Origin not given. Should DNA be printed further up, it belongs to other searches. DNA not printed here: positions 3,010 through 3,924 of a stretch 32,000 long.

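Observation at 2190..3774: Three-gene cassette: TM-anchored beta-rich protein + Fcy1-type cytosine deaminase + 3-TM protein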

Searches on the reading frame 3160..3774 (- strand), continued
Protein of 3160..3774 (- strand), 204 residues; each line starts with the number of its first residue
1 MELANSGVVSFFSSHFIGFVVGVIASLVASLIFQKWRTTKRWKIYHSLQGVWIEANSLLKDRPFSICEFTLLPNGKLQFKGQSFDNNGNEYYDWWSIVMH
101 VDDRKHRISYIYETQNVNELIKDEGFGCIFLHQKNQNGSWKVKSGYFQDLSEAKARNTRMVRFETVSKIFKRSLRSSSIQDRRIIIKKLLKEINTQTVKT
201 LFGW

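Call 48: find_encoding_contigs(protein=P0162, flank=6000, max_places=2)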
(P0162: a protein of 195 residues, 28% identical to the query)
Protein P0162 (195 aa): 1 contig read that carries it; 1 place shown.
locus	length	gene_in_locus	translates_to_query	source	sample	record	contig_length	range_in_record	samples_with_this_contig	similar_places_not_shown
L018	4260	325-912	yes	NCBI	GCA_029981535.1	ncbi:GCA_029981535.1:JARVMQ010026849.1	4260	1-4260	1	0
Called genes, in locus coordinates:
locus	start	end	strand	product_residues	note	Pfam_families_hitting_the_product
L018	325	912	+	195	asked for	-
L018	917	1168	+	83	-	PF26604:CBU_0592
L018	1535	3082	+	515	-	PF12161:HsdM_N, PF02384:N6_Mtase, PF07669:Eco57I (weak)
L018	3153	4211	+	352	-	PF17761:DUF1016_N, PF06250:YhcG_C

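Call 49: search_protein_families(library=pfam, proteins=[L013:8673-8909:+, L016:4621-4887:+, L017:6579-6824:+, L018:917-1168:+], max_evalue=0.01)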
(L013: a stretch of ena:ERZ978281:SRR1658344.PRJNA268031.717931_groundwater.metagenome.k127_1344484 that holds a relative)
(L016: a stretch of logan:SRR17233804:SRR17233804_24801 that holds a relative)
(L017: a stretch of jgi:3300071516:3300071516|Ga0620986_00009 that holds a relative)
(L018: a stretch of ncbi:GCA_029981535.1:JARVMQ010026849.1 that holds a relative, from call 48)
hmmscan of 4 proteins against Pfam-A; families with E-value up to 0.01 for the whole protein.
L013:8673-8909:+ (78 aa): 0 families

L016:4621-4887:+ (88 aa): 0 families

L017:6579-6824:+ (81 aa): 0 families

L018:917-1168:+ (83 aa): 0 families

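Call 55: search_protein_families(library=padloc, proteins=[P0157, P0017, P0158, P0162, P0011, P0025, L013:8673-8909:+, L016:4621-4887:+, L017:6579-6824:+, L018:917-1168:+], max_evalue=1)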
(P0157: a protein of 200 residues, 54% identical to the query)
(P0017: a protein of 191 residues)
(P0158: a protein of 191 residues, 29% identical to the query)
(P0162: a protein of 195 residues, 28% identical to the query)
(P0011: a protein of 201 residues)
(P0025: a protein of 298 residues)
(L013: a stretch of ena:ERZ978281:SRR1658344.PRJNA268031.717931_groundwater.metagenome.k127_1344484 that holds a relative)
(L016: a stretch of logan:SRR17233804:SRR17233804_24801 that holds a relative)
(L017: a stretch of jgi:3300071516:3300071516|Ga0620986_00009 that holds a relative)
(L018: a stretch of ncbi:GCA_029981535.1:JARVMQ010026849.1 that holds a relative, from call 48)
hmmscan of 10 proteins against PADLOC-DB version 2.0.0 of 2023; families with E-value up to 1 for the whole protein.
P0157 (200 aa): 0 families

P0017 (191 aa): 0 families

P0158 (191 aa): 0 families

P0162 (195 aa): 0 families

P0011 (201 aa): 0 families

P0025 (298 aa): 0 families

L013:8673-8909:+ (78 aa): 0 families

L016:4621-4887:+ (88 aa): 0 families

L017:6579-6824:+ (81 aa): 0 families

L018:917-1168:+ (83 aa): 0 families

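Call 56: search_protein_families(library=phrogs, proteins=[window:3160-3774:-, P0157, P0017, L016:4621-4887:+, L013:8673-8909:+], max_evalue=0.1)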
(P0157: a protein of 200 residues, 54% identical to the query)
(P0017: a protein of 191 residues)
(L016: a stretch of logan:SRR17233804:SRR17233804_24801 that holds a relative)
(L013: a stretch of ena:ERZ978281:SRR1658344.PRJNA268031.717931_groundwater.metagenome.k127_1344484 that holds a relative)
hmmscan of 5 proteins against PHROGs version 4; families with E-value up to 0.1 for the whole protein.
window:3160-3774:- (204 aa): 0 families

P0157 (200 aa): 0 families

P0017 (191 aa): 0 families

L016:4621-4887:+ (88 aa): 1 family
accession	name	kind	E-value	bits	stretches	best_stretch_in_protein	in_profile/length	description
phrog_13859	-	unknown function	1.3e-05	26.9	1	5-85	5-84/84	-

L013:8673-8909:+ (78 aa): 0 families

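Call 68: search_solved_structures(query=A3, max_evalue=10)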
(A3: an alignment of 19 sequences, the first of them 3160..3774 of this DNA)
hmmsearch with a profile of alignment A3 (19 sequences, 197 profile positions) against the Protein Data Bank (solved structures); distinct sequences matched with E-value up to 10: 0.

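Call 77: search_protein_families(library=pfam, proteins=[P0010, P0026, P0033, P0037, P0048, P0051, P0067, P0068, P0079, P0087], max_evalue=0.01)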
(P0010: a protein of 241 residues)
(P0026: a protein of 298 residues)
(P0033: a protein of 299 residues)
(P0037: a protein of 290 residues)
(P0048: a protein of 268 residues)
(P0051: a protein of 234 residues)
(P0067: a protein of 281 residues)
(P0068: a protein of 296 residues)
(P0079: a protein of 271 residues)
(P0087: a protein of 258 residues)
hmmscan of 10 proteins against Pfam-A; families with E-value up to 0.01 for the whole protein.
P0010 (241 aa): 1 family
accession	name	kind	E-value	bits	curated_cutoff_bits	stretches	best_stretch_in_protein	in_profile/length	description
PF13676.11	TIR_2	-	2.4e-07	31.7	28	1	10-88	16-98/122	TIR domain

P0026 (298 aa): 1 family
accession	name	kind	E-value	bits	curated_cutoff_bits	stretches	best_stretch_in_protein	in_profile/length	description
PF19964.5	EAD11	-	0.0034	17.7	26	1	6-81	2-79/80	Effector-associated domain 11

P0033 (299 aa): 1 family
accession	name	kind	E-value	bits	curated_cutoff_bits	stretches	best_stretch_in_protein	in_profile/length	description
PF19964.5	EAD11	-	6.4e-14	52.1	26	1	7-83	3-80/80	Effector-associated domain 11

P0037 (290 aa): 0 families

P0048 (268 aa): 0 families

P0051 (234 aa): 1 family
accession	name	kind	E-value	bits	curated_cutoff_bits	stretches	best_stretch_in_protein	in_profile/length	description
PF01381.28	HTH_3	-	3.8e-05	24.1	23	1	14-65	1-52/55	Helix-turn-helix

P0067 (281 aa): 0 families

P0068 (296 aa): 1 family
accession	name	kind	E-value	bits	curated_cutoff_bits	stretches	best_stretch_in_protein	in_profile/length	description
PF19964.5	EAD11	-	3.8e-12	46.4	26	1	6-82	2-79/80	Effector-associated domain 11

P0079 (271 aa): 0 families

P0087 (258 aa): 0 families

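Call 78: search_protein_families(library=pfam, proteins=[P0093, P0096, P0099, P0136, P0139, P0144, P0146, P0147, P0149, P0153], max_evalue=0.01)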
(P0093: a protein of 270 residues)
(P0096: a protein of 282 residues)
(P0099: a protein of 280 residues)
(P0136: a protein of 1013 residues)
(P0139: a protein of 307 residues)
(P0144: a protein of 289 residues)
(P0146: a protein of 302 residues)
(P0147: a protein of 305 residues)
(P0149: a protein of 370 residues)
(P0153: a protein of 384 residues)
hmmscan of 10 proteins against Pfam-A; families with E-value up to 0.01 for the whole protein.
P0093 (270 aa): 0 families

P0096 (282 aa): 0 families

P0099 (280 aa): 0 families

P0136 (1013 aa): 7 families
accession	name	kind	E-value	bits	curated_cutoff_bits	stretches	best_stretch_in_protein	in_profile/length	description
PF12775.13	AAA_7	-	2.8e-23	82.8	25.8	0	735-757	118-140/181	P-loop containing dynein motor region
PF18562.6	CIDR1_gamma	-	6.8e-16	58.4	25.3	0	56-71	30-45/52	Cysteine-Rich Interdomain Region 1 gamma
PF08472.16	S6PP_C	-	5.8e-15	55.8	34.4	0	58-78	31-53/133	Sucrose-6-phosphate phosphohydrolase C-terminal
PF18097.6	Vta1_C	-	1.5e-14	53.7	26.3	0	49-62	20-33/38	Vta1 C-terminal domain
PF08705.16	Gag_p6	-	6.1e-11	42.7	27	0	33-40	9-16/38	Gag protein p6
PF02734.22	Dak2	-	1.2e-07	32.2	27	0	387-416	118-147/174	DAK2 domain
PF08583.15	Cmc1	-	2.8e-05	24.5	22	0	561-586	20-45/70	Cytochrome c oxidase biogenesis protein Cmc1 like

P0139 (307 aa): 1 family
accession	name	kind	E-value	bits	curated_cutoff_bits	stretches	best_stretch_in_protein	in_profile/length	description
PF10137.14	CAP12-PCTIR_TIR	-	0.0053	17.2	24.7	0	64-106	62-109/119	CAP12/Pycsar effector protein, TIR domain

P0144 (289 aa): 0 families

P0146 (302 aa): 1 family
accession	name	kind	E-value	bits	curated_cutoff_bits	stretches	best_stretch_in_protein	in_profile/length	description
PF19964.5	EAD11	-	1.3e-14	54.4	26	1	6-82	2-79/80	Effector-associated domain 11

P0147 (305 aa): 1 family
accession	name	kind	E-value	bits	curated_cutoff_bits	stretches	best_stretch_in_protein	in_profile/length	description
PF19964.5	EAD11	-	2.8e-05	24.4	26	1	5-82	1-79/80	Effector-associated domain 11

P0149 (370 aa): 2 families
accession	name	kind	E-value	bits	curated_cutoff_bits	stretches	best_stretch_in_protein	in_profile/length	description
PF19074.5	DUF5770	-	7.2e-05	23.3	25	1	137-199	30-92/132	Family of unknown function (DUF5770)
PF15743.10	SPATA1_C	-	0.0012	19.2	27.8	1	111-182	8-82/150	Spermatogenesis-associated C-terminus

P0153 (384 aa): 0 families

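Call 81: find_encoding_contigs(protein=P0033, flank=6000, max_places=3)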
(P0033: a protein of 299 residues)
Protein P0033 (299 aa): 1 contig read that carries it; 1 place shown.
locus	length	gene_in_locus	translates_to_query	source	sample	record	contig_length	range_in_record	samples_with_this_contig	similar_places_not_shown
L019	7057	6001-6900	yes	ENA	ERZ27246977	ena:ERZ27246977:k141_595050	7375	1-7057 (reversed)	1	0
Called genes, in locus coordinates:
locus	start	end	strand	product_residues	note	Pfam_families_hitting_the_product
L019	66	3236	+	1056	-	PF18962:Por_Secre_tail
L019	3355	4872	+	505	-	PF18962:Por_Secre_tail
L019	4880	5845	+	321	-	PF18962:Por_Secre_tail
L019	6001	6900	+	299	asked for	PF19964:EAD11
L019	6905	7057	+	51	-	?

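Call 83: find_encoding_contigs(protein=P0146, flank=6000, max_places=3)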
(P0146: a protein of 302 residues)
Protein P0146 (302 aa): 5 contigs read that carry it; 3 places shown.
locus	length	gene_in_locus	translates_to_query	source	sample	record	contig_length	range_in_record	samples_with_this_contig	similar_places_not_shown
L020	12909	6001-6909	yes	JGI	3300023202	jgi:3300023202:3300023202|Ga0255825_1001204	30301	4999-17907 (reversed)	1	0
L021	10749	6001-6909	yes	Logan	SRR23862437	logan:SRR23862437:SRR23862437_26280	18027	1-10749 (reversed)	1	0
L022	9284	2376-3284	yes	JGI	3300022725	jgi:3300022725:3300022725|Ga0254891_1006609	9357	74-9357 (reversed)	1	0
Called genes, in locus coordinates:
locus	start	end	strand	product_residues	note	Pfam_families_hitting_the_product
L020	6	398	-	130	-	-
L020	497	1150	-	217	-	PF00578:AhpC-TSA, PF08534:Redoxin, PF10417:1-cysPrx_C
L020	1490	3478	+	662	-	PF18962:Por_Secre_tail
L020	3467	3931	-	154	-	PF14317:YcxB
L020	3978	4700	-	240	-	PF06764:DUF1223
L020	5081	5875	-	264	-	PF00702:Hydrolase, PF13344:Hydrolase_6, PF13419:HAD_2 (faint), PF13242:Hydrolase_like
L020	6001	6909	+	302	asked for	PF19964:EAD11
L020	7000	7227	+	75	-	PF11625:DUF3253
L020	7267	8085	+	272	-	PF05552:MS_channel_1st_1 (weak), PF00924:MS_channel_2nd, PF21082:MS_channel_3rd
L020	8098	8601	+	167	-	PF05163:DinB, PF12867:DinB_2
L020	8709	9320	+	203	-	PF14520:HHH_5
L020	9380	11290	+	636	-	PF02922:CBM_48, PF00128:Alpha-amylase, PF02806:Alpha-amylase_C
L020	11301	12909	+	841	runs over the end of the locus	PF00924:MS_channel_2nd, PF21082:MS_channel_3rd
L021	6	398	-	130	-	-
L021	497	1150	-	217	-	PF00578:AhpC-TSA, PF08534:Redoxin, PF10417:1-cysPrx_C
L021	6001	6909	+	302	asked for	PF19964:EAD11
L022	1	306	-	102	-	?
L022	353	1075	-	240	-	PF06764:DUF1223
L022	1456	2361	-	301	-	PF13419:HAD_2 (faint), PF00702:Hydrolase, PF13344:Hydrolase_6, PF13242:Hydrolase_like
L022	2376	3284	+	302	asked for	PF19964:EAD11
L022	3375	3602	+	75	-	PF11625:DUF3253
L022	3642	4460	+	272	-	PF05552:MS_channel_1st_1 (weak), PF00924:MS_channel_2nd, PF21082:MS_channel_3rd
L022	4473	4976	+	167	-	PF05163:DinB, PF12867:DinB_2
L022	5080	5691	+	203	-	PF14520:HHH_5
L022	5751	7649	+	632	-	PF02922:CBM_48, PF00128:Alpha-amylase, PF02806:Alpha-amylase_C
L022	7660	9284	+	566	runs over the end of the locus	?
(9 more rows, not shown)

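Call 87: search_solved_structures(query=A5, max_evalue=10)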
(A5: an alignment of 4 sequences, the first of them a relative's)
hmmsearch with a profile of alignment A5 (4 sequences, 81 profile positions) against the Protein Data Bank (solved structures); distinct sequences matched with E-value up to 10: 2.
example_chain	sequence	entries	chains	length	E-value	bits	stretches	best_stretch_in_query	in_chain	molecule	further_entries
5uhs_A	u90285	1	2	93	1.1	12.8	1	6-72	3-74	Sugar transporter SemiSWEET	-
8jmt_A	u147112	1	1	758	2.5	11.7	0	3-28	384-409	Adhesion G protein-coupled receptor L3,Soluble cytochrome b562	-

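Call 88: search_protein_families(library=ncbifam, proteins=[L016:4621-4884:+, L017:6579-6821:+, L018:917-1165:+, L013:8673-8906:+, P0157, P0017, P0033], max_evalue=1)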
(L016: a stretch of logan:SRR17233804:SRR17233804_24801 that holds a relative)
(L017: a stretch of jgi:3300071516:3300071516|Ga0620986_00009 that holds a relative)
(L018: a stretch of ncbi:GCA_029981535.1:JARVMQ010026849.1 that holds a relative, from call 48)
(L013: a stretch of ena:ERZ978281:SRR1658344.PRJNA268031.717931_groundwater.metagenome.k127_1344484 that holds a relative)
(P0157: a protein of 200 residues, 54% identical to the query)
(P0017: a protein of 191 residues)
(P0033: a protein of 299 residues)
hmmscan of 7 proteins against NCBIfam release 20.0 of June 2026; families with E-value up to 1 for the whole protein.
L016:4621-4884:+ (88 aa): 4 families
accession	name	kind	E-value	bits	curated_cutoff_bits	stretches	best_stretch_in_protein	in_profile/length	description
NF047864.1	CBU_0592_membra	subfamily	2.2e-09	37.1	25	1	5-71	2-68/72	CBU_0592 family membrane protein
NF005046.0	PRK06459.1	equivalog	0.0037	16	460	1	15-80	6-74/587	hydrogenase 4 subunit B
NF011179.0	PRK14584.1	equivalog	0.028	14.5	180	1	1-82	17-97/153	poly-beta-1,6-N-acetyl-D-glucosamine biosynthesis protein PgaD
NF047506.1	VWA_BatB_Lepto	exception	0.08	12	350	1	5-86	4-85/324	VWA domain-containing protein BatB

L017:6579-6821:+ (81 aa): 1 family
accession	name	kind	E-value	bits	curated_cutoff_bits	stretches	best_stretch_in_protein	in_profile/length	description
NF047864.1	CBU_0592_membra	subfamily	5.4e-08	32.6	25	1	5-73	2-70/72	CBU_0592 family membrane protein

L018:917-1165:+ (83 aa): 2 families
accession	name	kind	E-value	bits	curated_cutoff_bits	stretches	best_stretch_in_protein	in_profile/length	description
NF047864.1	CBU_0592_membra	subfamily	4.4e-09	36.1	25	1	5-73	2-70/72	CBU_0592 family membrane protein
NF033231.1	small_Blr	equivalog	0.28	10.7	40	1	2-17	1-19/40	division septum protein Blr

L013:8673-8906:+ (78 aa): 3 families
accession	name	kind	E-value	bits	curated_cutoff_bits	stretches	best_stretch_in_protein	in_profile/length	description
NF047864.1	CBU_0592_membra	subfamily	9.6e-12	44.6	25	1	6-74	2-70/72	CBU_0592 family membrane protein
NF006372.0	PRK08600.1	equivalog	0.051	13.6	127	1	12-44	9-44/113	Na(+)/H(+) antiporter subunit C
NF009303.0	PRK12660.1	subfamily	0.068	13.1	132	1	12-53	9-53/114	putative monovalent cation/H+ antiporter subunit C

P0157 (200 aa): 0 families

P0017 (191 aa): 0 families

P0033 (299 aa): 0 families
